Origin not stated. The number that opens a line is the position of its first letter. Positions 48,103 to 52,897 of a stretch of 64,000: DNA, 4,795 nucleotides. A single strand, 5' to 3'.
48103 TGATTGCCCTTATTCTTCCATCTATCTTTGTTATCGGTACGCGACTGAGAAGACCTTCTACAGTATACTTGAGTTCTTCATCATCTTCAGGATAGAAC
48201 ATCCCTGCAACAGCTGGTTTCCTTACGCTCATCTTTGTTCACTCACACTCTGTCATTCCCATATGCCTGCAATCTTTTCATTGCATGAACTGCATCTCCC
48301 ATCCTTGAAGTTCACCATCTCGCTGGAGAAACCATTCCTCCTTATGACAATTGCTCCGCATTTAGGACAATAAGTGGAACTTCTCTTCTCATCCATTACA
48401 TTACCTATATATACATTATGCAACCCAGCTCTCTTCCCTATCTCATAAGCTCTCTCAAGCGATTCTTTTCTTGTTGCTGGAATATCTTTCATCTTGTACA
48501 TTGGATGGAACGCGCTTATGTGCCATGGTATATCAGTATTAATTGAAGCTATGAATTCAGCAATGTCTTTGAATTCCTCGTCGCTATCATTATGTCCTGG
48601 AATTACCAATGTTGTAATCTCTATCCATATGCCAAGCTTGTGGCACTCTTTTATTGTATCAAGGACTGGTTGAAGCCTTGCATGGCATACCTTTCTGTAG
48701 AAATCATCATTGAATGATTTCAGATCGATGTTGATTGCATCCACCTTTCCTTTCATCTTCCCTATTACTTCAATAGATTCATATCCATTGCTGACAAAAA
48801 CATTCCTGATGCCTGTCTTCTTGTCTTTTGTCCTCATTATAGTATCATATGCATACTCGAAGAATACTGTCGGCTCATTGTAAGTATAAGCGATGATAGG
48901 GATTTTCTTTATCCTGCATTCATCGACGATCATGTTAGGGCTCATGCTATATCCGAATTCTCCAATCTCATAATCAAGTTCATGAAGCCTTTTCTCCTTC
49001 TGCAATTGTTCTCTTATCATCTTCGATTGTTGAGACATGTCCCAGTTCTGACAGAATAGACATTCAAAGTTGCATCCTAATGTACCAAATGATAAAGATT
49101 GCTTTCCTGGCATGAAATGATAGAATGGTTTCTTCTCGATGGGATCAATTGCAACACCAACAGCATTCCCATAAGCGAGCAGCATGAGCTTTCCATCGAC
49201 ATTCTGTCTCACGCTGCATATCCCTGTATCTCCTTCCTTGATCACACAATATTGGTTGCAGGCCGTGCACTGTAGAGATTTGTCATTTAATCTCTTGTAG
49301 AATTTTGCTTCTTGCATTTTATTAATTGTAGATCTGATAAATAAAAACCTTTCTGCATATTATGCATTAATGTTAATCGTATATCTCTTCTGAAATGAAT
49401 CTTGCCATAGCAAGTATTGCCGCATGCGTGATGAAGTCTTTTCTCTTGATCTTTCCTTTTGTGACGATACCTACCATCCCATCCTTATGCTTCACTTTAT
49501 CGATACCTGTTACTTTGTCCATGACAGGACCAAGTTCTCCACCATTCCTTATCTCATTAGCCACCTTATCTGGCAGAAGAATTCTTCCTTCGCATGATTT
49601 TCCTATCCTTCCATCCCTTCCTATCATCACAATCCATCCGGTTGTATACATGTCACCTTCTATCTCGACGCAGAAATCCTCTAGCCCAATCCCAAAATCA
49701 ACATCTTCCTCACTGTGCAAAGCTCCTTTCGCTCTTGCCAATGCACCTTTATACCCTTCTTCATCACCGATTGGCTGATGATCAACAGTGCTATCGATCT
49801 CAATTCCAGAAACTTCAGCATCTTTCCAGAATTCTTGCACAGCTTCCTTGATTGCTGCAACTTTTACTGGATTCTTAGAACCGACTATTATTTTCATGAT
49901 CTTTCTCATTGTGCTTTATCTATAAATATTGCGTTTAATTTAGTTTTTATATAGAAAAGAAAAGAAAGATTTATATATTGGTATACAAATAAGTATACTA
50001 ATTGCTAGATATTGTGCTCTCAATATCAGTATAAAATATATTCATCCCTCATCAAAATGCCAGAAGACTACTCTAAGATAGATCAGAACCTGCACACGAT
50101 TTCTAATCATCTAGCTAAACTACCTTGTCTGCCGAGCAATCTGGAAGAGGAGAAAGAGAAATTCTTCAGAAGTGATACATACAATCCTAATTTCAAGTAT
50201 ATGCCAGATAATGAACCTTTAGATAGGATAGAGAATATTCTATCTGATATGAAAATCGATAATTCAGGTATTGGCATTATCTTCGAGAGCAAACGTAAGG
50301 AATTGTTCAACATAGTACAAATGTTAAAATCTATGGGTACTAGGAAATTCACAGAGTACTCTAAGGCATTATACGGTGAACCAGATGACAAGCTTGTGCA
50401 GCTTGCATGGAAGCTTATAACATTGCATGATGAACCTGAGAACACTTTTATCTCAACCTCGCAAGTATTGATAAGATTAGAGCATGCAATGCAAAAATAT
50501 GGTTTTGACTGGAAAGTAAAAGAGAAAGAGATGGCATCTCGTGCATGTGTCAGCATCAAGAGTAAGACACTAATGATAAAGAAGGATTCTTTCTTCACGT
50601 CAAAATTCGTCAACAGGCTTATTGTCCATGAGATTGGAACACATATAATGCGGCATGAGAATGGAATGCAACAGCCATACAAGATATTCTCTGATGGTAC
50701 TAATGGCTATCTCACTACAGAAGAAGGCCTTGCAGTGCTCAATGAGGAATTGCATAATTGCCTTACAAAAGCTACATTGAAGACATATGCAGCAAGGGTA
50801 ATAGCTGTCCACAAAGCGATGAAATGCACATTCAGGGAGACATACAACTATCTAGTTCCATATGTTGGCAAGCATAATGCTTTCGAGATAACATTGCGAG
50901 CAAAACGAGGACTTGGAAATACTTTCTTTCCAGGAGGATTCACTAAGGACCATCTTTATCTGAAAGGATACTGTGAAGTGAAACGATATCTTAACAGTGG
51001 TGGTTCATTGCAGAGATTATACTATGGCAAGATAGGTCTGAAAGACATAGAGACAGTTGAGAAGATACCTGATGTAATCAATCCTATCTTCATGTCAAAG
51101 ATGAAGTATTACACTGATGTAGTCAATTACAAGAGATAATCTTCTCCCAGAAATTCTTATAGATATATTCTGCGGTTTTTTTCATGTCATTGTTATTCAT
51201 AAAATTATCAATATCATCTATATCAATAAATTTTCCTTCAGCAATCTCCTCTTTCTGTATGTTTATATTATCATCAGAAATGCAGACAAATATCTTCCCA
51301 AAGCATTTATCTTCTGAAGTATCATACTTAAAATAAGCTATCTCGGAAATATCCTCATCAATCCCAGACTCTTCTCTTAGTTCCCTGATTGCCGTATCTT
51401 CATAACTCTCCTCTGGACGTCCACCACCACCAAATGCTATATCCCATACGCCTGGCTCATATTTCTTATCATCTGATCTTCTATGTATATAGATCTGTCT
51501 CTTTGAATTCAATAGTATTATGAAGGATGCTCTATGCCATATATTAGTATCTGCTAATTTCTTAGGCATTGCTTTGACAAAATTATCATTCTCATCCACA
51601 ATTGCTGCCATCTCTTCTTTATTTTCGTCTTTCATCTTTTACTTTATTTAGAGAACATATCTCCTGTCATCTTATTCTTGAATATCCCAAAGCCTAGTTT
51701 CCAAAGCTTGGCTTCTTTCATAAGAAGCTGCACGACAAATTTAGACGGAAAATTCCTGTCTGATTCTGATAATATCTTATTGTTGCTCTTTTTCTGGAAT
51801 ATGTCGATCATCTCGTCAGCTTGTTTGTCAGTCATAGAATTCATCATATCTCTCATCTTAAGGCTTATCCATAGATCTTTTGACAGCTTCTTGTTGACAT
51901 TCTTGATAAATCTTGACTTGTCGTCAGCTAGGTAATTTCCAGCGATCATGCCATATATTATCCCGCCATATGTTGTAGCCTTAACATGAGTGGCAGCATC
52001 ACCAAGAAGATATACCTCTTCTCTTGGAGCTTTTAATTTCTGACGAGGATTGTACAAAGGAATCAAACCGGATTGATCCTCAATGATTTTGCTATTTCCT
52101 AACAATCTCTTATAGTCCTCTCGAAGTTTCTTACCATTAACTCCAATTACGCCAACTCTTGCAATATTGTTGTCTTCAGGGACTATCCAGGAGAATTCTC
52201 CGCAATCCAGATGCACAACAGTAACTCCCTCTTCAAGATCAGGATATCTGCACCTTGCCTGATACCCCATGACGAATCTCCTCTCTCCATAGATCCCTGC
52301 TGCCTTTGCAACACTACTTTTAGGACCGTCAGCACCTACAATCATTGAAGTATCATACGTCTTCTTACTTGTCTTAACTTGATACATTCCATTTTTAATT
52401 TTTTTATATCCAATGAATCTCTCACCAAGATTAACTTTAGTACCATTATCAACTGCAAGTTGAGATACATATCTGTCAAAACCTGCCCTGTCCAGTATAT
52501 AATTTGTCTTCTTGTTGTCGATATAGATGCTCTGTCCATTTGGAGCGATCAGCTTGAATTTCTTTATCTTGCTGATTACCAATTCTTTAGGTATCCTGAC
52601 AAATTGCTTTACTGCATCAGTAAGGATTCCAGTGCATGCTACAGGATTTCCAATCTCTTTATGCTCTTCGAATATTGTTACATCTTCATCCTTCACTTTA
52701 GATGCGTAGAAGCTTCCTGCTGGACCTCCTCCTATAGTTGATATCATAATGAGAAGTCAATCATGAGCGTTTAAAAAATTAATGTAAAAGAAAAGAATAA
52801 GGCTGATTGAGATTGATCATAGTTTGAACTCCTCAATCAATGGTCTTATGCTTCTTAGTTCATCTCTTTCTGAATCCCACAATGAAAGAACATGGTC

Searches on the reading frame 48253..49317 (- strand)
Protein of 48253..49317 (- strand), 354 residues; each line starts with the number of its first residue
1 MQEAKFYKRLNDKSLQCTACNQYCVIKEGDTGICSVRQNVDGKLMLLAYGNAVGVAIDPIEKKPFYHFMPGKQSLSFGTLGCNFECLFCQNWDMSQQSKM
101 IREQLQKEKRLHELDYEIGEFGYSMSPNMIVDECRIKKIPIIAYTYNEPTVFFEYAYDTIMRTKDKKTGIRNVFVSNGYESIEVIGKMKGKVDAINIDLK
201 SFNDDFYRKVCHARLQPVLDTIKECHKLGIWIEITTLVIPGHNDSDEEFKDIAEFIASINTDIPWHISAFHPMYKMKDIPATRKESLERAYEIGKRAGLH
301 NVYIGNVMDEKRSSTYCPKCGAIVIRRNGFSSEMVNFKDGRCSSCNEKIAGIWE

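Call 45: search_protein_families(library=pfam, proteins=[window:48253-49317:-])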
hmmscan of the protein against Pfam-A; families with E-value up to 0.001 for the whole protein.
window:48253-49317:- (354 aa): 1 family
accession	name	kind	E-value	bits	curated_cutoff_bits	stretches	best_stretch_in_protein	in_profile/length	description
PF04055.27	Radical_SAM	-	8.7e-25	88.2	29.5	1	79-255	4-165/166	Radical SAM superfamily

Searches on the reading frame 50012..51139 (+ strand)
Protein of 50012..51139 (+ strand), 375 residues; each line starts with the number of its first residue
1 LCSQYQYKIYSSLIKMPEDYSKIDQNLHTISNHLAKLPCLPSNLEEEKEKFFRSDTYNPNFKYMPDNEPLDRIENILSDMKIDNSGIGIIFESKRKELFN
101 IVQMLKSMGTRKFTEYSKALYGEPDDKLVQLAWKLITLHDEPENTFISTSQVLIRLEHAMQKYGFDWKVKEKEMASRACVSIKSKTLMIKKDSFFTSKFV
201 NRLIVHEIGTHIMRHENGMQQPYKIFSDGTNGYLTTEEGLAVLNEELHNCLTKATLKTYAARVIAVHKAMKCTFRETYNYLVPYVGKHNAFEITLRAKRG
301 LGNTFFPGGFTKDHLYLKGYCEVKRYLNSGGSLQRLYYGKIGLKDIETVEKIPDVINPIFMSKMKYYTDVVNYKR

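Call 45: search_protein_families(library=pfam, proteins=[window:50012-51139:+])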
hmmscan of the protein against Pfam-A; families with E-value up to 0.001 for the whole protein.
window:50012-51139:+ (375 aa): 1 family
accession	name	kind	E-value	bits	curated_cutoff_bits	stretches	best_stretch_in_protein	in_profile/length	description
PF08014.17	MATCAP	-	8.2e-56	190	27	1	50-351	2-330/365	Microtubule-associated tyrosine carboxypeptidase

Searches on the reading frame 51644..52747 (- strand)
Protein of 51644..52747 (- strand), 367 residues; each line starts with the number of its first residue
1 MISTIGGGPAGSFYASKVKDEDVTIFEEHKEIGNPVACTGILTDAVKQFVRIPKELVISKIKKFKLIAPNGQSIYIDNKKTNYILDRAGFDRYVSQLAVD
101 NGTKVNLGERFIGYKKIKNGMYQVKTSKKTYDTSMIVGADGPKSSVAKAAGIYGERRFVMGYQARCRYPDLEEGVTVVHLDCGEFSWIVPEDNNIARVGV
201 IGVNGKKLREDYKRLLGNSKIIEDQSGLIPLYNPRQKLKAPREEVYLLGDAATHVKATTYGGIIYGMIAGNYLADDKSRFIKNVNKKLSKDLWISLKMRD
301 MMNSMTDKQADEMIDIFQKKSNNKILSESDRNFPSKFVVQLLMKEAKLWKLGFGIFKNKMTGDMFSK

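Call 45: search_protein_families(library=pfam, proteins=[window:51644-52747:-])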
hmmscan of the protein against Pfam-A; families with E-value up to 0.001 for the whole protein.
window:51644-52747:- (367 aa): 1 family
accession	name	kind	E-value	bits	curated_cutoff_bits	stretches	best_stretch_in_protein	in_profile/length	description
PF03486.20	HI0933_like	-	0.0003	20.8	50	0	4-40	5-43/244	HI0933-like protein Rossmann domain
